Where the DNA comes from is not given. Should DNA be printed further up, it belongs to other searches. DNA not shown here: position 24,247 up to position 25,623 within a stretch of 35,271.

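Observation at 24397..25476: Short MutL-flavoured GHKL ATPase with an HTH-like tail, translationally coupled to RNase Y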

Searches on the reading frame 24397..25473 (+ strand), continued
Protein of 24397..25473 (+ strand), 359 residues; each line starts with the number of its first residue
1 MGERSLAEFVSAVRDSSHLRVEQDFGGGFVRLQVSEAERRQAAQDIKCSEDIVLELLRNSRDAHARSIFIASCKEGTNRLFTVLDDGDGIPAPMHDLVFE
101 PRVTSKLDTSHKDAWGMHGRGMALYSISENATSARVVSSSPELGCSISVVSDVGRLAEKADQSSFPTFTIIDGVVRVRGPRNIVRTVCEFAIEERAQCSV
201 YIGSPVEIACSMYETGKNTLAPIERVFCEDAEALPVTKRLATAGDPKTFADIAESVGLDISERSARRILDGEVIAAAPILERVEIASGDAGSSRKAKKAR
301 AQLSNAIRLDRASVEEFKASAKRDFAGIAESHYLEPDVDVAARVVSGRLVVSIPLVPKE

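Call 41: find_homologous_proteins(query=A3, max_evalue=0.00001)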
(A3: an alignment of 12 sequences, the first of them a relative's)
Query A3 (12 sequences) (400 aa, profile of the alignment): 2461 proteins with E <= 0.00001 among 8000 candidates; the best 120 are listed.
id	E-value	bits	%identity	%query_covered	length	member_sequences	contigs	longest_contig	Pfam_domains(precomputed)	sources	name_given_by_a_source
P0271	1.7e-149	516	38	38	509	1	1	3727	PF02518.32,PF13589.13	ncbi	-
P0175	1.7e-133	464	32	94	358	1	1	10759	PF02518.32,PF13589.13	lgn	-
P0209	2.9e-133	463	38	71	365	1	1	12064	PF02518.32,PF13589.13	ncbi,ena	-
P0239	5.2e-131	455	33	94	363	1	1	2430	PF02518.32,PF13589.13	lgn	-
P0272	5.5e-128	445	35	95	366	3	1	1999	PF02518.32,PF13589.13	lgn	-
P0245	1.5e-127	444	100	100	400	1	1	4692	PF02518.32,PF13589.13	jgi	jgi:hypothetical protein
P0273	1.8e-124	434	33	98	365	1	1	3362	PF02518.32,PF13589.13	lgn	-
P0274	1.8e-124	434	34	98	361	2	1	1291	PF02518.32,PF13589.13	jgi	jgi:anti-sigma regulatory factor (Ser/Thr protein kinase)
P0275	2.2e-124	434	35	97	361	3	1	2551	PF02518.32,PF13589.13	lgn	-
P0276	6.2e-124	432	34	98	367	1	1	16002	PF02518.32,PF13589.13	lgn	-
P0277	2.4e-123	430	35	98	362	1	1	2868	PF02518.32,PF13589.13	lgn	-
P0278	3.0e-123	430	35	97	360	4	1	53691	PF02518.32,PF13589.13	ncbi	ncbi:MAG: ATP-binding protein [Actinomycetota bacterium]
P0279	3.1e-123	430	40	74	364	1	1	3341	PF02518.32,PF13589.13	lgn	-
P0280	4.0e-123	429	38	76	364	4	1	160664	PF02518.32,PF13589.13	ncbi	-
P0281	4.9e-123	429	35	98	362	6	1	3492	PF02518.32,PF13589.13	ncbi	-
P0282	1.2e-122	428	35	98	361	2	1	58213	PF02518.32,PF13589.13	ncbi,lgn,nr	ncbi:MAG: ATP-binding protein [Firmicutes bacterium]|nr:ATP-binding protein [Bacillota bacterium]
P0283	1.4e-122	428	34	98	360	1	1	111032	PF02518.32,PF13589.13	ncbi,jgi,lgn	ncbi:MAG TPA: ATP-binding protein [Candidatus Aquicultor sp.]|jgi:anti-sigma regulatory factor (Ser/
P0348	9.5e-119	415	31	95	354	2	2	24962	PF02518.32,PF13589.13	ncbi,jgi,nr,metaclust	ncbi:MAG: sensor histidine kinase [Actinomycetia bacterium]|nr:sensor histidine kinase [Actinomycete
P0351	1.1e-118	415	33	95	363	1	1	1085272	PF02518.32,PF13589.13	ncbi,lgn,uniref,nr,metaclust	ncbi:ATP-binding protein [Atopobium fossor]|uniref:ATP-binding protein n=1 Tax=Atopobium fossor TaxI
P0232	1.2e-118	415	50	47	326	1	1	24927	PF02518.32,PF13589.13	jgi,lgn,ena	-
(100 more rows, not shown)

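Call 42: find_encoding_contigs(protein=P0283, flank=6000, max_places=2)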
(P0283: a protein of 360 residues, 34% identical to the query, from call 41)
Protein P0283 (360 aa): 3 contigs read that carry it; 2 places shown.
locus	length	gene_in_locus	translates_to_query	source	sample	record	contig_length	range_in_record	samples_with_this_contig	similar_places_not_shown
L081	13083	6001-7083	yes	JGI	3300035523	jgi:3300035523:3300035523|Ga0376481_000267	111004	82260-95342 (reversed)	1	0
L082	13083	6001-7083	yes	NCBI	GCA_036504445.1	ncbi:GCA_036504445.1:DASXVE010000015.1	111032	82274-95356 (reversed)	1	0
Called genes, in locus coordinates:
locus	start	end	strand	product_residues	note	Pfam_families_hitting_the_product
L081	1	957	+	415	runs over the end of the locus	PF00994:MoCF_biosynth, PF18146:CinA_KH, PF02464:CinA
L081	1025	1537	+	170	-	PF02834:LigT_PEase, PF10469:AKAP7_NLS, PF13563:2_5_RNA_ligase2, PF02834:LigT_PEase (weak)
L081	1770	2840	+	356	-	PF00154:RecA_N, PF08423:Rad51, PF06745:ATPase (weak), PF27531:MT3502_N (weak), PF21096:RecA_C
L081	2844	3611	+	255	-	PF27462:RecX_N (weak), PF21982:RecX_HTH1, PF02631:RecX_HTH2, PF21981:RecX_HTH3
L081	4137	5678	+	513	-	PF12072:RNase_Y_N, PF00013:KH_1 (faint), PF01966:HD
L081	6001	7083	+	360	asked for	PF02518:HATPase_c, PF13589:HATPase_c_3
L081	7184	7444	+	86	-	PF04232:SpoVS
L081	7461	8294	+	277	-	PF02811:PHP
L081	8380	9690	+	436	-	PF00919:UPF0004, PF04055:Radical_SAM, PF01938:TRAM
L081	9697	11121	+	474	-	PF02900:LigB, PF01871:AMMECR1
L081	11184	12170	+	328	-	PF01745:IPT, PF01715:IPPT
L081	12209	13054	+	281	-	PF01678:DAP_epimerase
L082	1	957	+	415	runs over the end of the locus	PF00994:MoCF_biosynth, PF18146:CinA_KH, PF02464:CinA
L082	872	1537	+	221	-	PF10469:AKAP7_NLS, PF02834:LigT_PEase, PF13563:2_5_RNA_ligase2, PF02834:LigT_PEase (weak)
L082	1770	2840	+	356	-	PF00154:RecA_N, PF08423:Rad51, PF06745:ATPase (weak), PF27531:MT3502_N (weak), PF21096:RecA_C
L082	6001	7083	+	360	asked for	PF02518:HATPase_c, PF13589:HATPase_c_3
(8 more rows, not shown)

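Call 43: find_encoding_contigs(protein=P0282, flank=6000, max_places=2)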
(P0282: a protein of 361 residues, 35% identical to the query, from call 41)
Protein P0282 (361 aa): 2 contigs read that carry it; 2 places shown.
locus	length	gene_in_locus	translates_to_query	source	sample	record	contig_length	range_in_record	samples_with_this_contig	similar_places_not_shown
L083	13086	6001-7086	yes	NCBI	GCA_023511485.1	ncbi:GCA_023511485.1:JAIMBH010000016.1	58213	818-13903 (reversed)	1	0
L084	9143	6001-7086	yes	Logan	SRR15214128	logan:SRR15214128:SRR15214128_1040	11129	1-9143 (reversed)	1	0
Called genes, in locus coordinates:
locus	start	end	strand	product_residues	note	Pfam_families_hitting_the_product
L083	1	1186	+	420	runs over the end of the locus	PF00994:MoCF_biosynth, PF18146:CinA_KH, PF02464:CinA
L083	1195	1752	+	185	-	PF10469:AKAP7_NLS, PF02834:LigT_PEase, PF13563:2_5_RNA_ligase2, PF02834:LigT_PEase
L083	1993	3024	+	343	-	PF00154:RecA_N, PF08423:Rad51, PF06745:ATPase (weak), PF21096:RecA_C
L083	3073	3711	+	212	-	PF27462:RecX_N (weak), PF21982:RecX_HTH1, PF02631:RecX_HTH2, PF21981:RecX_HTH3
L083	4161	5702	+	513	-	PF12072:RNase_Y_N, PF00013:KH_1 (faint), PF01966:HD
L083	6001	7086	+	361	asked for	PF02518:HATPase_c, PF13589:HATPase_c_3 (weak)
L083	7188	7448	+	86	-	PF04232:SpoVS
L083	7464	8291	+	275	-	PF02811:PHP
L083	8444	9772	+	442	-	PF00919:UPF0004, PF04055:Radical_SAM, PF01938:TRAM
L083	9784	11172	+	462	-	PF02900:LigB, PF01871:AMMECR1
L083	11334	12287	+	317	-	PF01745:IPT, PF02224:Cytidylate_kin (faint), PF01715:IPPT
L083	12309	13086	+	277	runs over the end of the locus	PF01678:DAP_epimerase, PF26317:CntK_N (faint), PF01678:DAP_epimerase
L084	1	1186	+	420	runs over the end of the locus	PF00994:MoCF_biosynth, PF18146:CinA_KH, PF02464:CinA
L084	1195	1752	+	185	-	PF10469:AKAP7_NLS, PF02834:LigT_PEase, PF13563:2_5_RNA_ligase2, PF02834:LigT_PEase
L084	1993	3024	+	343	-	PF00154:RecA_N, PF08423:Rad51, PF06745:ATPase (weak), PF21096:RecA_C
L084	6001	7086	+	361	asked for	PF02518:HATPase_c, PF13589:HATPase_c_3 (weak)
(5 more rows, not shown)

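Call 44: find_encoding_contigs(protein=P0351, flank=6000, max_places=2)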
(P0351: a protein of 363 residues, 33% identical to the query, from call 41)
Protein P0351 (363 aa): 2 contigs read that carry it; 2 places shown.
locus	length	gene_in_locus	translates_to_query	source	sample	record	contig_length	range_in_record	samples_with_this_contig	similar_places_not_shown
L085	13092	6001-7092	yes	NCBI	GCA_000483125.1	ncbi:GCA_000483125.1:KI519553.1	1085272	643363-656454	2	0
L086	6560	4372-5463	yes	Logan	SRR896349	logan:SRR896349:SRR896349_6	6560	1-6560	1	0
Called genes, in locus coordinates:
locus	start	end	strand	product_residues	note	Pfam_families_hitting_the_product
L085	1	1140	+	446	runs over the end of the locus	PF00919:UPF0004, PF04055:Radical_SAM, PF18693:TRAM_2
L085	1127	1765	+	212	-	PF01066:CDP-OH_P_transf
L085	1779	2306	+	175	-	PF02464:CinA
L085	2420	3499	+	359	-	PF00154:RecA_N, PF06745:ATPase (faint), PF08423:Rad51 (weak), PF27531:MT3502_N (weak), PF21096:RecA_C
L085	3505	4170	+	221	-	PF21982:RecX_HTH1 (faint), PF02631:RecX_HTH2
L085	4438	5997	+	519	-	PF12072:RNase_Y_N, PF00013:KH_1, PF01966:HD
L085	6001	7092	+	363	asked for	PF02518:HATPase_c (weak), PF13589:HATPase_c_3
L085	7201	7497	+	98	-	PF04232:SpoVS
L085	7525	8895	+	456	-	PF00919:UPF0004, PF04055:Radical_SAM, PF01938:TRAM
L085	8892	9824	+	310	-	PF01745:IPT (faint), PF01715:IPPT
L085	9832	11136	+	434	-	PF00009:GTP_EFTU (faint), PF13167:GTP-bdg_N, PF16360:GTP-bdg_M, PF03193:RsgA_GTPase (faint), PF00350:Dynamin_N (faint), PF01926:MMR_HSR1, PF02421:FeoB_N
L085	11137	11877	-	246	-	PF07786:HGSNAT_cat, PF01757:Acyl_transf_3 (faint)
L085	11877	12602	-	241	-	PF01726:LexA_DNA_bind, PF00717:Peptidase_S24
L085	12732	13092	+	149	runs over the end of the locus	PF01476:LysM (weak)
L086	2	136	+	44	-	?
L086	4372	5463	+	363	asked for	PF02518:HATPase_c (weak), PF13589:HATPase_c_3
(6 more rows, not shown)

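Call 45: find_encoding_contigs(protein=P0245, flank=6000, max_places=1)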
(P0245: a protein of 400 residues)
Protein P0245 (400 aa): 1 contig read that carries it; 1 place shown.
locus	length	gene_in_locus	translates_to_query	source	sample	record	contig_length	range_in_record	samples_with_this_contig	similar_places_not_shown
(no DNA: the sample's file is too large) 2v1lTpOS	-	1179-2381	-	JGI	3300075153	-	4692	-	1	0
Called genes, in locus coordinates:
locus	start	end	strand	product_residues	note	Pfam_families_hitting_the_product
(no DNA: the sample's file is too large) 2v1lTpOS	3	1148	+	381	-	?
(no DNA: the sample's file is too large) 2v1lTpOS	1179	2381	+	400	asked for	PF02518:HATPase_c (weak), PF13589:HATPase_c_3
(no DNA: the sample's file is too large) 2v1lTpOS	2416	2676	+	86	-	PF04232:SpoVS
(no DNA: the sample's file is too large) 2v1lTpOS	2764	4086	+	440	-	PF00919:UPF0004, PF04055:Radical_SAM, PF01938:TRAM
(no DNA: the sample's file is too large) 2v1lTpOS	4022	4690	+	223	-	?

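Call 46: find_encoding_contigs(protein=P0348, flank=6000, max_places=1)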
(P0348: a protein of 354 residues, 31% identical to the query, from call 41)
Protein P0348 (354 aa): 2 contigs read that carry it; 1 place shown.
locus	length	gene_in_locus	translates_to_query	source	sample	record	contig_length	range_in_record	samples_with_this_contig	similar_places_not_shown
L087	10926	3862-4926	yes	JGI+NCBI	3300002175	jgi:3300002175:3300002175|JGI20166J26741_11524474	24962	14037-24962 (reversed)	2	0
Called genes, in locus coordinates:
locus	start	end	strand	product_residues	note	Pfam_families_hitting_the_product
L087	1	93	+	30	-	?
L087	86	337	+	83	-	PF13083:KH_KhpA-B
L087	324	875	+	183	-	PF24986:PRC_RimM (weak)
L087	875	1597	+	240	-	PF01746:tRNA_m1G_MT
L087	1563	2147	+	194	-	PF10502:Peptidase_S26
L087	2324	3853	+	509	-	PF12072:RNase_Y_N, PF00013:KH_1 (weak), PF01966:HD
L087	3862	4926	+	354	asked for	PF02518:HATPase_c, PF13589:HATPase_c_3 (weak)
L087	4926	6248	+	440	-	PF00919:UPF0004, PF04055:Radical_SAM, PF01938:TRAM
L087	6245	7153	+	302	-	PF01715:IPPT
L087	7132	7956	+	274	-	PF01678:DAP_epimerase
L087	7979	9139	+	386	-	PF00155:Aminotran_1_2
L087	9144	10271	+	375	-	PF13167:GTP-bdg_N, PF16360:GTP-bdg_M, PF00350:Dynamin_N (faint), PF01926:MMR_HSR1, PF02421:FeoB_N (faint)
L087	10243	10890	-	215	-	PF01726:LexA_DNA_bind, PF13730:HTH_36, PF00717:Peptidase_S24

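Call 47: find_encoding_contigs(protein=P0232, flank=6000, max_places=1)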
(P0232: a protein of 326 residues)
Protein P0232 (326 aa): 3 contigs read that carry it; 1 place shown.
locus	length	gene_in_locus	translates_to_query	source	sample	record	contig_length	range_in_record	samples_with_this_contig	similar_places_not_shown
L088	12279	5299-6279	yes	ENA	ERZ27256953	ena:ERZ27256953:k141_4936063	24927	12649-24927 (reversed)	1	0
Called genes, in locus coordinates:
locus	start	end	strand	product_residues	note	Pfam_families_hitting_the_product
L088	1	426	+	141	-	?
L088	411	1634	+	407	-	PF00994:MoCF_biosynth, PF18146:CinA_KH, PF02464:CinA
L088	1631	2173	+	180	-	PF10469:AKAP7_NLS, PF02834:LigT_PEase, PF13563:2_5_RNA_ligase2, PF02834:LigT_PEase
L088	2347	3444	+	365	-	PF00154:RecA_N, PF08423:Rad51 (weak), PF06745:ATPase (weak), PF27531:MT3502_N (weak), PF21096:RecA_C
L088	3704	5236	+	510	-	PF12072:RNase_Y_N, PF08668:HDOD (faint), PF00013:KH_1 (weak), PF01966:HD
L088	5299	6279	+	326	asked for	PF02518:HATPase_c, PF13589:HATPase_c_3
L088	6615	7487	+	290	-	PF02811:PHP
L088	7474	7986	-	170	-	PF00156:Pribosyltran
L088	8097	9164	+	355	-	PF24568:CC_PcsB (weak), PF00877:NLPC_P60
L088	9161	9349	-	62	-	PF00830:Ribosomal_L28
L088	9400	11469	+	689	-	PF17191:RecG_wedge, PF01336:tRNA_anti-codon, PF00176:SNF2-rel_dom (weak), PF04851:ResIII, PF00270:DEAD, PF00271:Helicase_C, PF19833:RecG_dom3_C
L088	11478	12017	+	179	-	PF03602:Cons_hypoth95, PF05175:MTS (weak)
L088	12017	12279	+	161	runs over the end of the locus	PF01467:CTP_transf_like, PF08218:Citrate_ly_lig (weak)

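Call 48: find_related_loci(query=A3, collection=metagenome_contigs, flank=4000)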
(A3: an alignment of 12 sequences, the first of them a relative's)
Query A3 (400 aa) in metagenome_contigs; peptide patterns used: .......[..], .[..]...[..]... (x = any residue, [..] = any of these).
600 stretches matched a pattern (row limit reached: there are more); 554 encode a relative of the query (tblastn E <= 1e-3); the best 80 are kept; 80 distinct loci.
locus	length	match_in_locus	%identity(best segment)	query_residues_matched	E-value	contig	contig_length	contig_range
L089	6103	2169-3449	53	1-399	2e-126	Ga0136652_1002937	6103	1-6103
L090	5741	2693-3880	48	1-399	1e-119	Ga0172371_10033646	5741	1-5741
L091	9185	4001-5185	50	6-399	1e-120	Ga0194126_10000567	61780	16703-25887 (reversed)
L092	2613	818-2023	50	1-399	5e-124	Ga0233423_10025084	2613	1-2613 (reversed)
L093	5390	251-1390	50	1-399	5e-112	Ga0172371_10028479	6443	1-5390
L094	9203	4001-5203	46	1-399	6e-111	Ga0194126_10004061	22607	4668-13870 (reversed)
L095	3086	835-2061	49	1-399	5e-114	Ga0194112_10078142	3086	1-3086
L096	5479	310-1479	47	1-400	1e-110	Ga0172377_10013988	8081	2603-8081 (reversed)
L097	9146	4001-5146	46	1-399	4e-110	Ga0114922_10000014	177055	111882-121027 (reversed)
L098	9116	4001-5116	47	1-394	2e-109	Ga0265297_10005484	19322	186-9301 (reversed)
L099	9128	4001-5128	46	1-394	4e-107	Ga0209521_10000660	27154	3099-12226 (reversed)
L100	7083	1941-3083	45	1-400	9e-107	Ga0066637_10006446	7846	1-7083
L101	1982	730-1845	46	1-394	3e-113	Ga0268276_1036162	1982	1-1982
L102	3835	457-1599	45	1-400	5e-108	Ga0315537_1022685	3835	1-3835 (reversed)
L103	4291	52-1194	46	1-398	3e-107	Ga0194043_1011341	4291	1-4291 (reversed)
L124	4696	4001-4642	58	1-214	2e-79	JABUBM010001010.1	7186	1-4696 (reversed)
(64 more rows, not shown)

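Call 50: find_homologous_proteins(query=L097:4001-5146:+, max_evalue=1e-10)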
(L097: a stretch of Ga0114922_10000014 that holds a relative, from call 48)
Query L097:4001-5146:+ (382 aa): 1874 proteins with E <= 1e-10 among 5344 candidates; the best 120 are listed.
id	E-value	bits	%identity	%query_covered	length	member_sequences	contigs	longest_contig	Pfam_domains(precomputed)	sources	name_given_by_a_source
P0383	8.1e-242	820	100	100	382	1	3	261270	PF02518.32,PF13589.13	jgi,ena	-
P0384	3.3e-241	818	100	100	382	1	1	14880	PF02518.32,PF13589.13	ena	-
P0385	6.1e-209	712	85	100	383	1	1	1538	PF02518.32,PF13589.13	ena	-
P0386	5.1e-207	705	85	100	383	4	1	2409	PF02518.32,PF13589.13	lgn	-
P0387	8.7e-206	701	83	100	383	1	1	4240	PF02518.32,PF13589.13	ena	-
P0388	1.9e-205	700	83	100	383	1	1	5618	PF02518.32,PF13589.13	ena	-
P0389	2.1e-205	700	85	100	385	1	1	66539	PF02518.32,PF13589.13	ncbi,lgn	-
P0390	5.3e-200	682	81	100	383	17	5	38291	PF02518.32,PF13589.13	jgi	jgi:hypothetical protein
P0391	2.5e-197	673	80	100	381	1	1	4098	PF02518.32,PF13589.13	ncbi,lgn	ncbi:hypothetical protein ES708_26772 [subsurface metagenome]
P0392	4.0e-195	666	80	100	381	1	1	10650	PF02518.32,PF13589.13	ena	-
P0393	5.8e-195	666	79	100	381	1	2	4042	PF02518.32,PF13589.13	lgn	-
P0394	7.8e-195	665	79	100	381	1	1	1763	PF02518.32,PF13589.13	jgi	-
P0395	1.0e-194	665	79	100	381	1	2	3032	PF02518.32,PF13589.13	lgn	-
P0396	1.4e-194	664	79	100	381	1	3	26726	PF02518.32,PF13589.13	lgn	-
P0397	1.9e-194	664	79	100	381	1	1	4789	PF02518.32,PF13589.13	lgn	-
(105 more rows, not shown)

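Call 56: search_protein_families(library=pfam, alignment_id=A4, max_evalue=1)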
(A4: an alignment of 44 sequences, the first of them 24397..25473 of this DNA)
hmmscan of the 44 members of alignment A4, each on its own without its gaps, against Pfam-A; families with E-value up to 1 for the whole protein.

A. member 1, window:24397-25473:+ (359 aa): 5 families
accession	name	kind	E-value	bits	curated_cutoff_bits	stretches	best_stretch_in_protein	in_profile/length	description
PF13589.12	HATPase_c_3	-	9.5e-08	32.6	25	1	50-128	4-83/137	Histidine kinase-, DNA gyrase B-, and HSP90-like ATPase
PF02518.31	HATPase_c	-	7e-07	30.1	26.4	1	51-148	8-104/111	Histidine kinase-, DNA gyrase B-, and HSP90-like ATPase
PF11842.13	DUF3362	-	0.013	16.2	27.6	1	197-239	2-40/151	Domain of unknown function (DUF3362)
PF14384.12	BrnA_antitoxin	-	0.11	13.3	26.1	1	279-322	10-54/68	BrnA antitoxin of type II toxin-antitoxin system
PF18635.6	EpCAM_N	-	0.27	11.9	27.5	1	182-212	6-34/38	Epithelial cell adhesion molecule, N-terminal domain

B. families by the number of members that match (of 44 scanned): 29 families (the first 25 are shown)
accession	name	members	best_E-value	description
PF13589.12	HATPase_c_3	44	5.3e-13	Histidine kinase-, DNA gyrase B-, and HSP90-like ATPase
PF02518.31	HATPase_c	44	2.4e-11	Histidine kinase-, DNA gyrase B-, and HSP90-like ATPase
PF21058.3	Stereocilin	3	0.018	Stereocilin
PF07862.16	Nif11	2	0.0038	Nif11 domain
PF25794.1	SACS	2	0.21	Sacsin domain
PF19092.6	DUF5780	1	0.012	Family of unknown function (DUF5780)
PF11842.13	DUF3362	1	0.013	Domain of unknown function (DUF3362)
PF10098.14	DUF2336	1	0.016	Uncharacterised protein conserved in bacteria (DUF2336)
PF24270.1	HTH_Cmi2_C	1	0.018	Cmi2, C-terminal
PF19513.4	DUF6047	1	0.021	Family of unknown function (DUF6047)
PF06919.17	Phage_T4_Gp30_7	1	0.023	Phage Gp30.7 protein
PF08785.16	Ku_PK_bind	1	0.029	Ku C terminal domain like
PF13091.12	PLDc_2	1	0.031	PLD-like domain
PF07841.18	DM4_12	1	0.032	DM4/DM12 family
PF03258.20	Baculo_FP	1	0.052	Baculovirus FP protein domain 1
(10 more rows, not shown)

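Call 57: search_protein_families(library=padloc, proteins=[window:24397-25473:+, P0245, P0283], max_evalue=0.1)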
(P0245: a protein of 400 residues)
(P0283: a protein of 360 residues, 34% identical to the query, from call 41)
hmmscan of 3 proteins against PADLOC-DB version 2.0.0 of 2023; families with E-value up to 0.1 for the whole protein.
window:24397-25473:+ (359 aa): 0 families

P0245 (400 aa): 0 families

P0283 (360 aa): 0 families
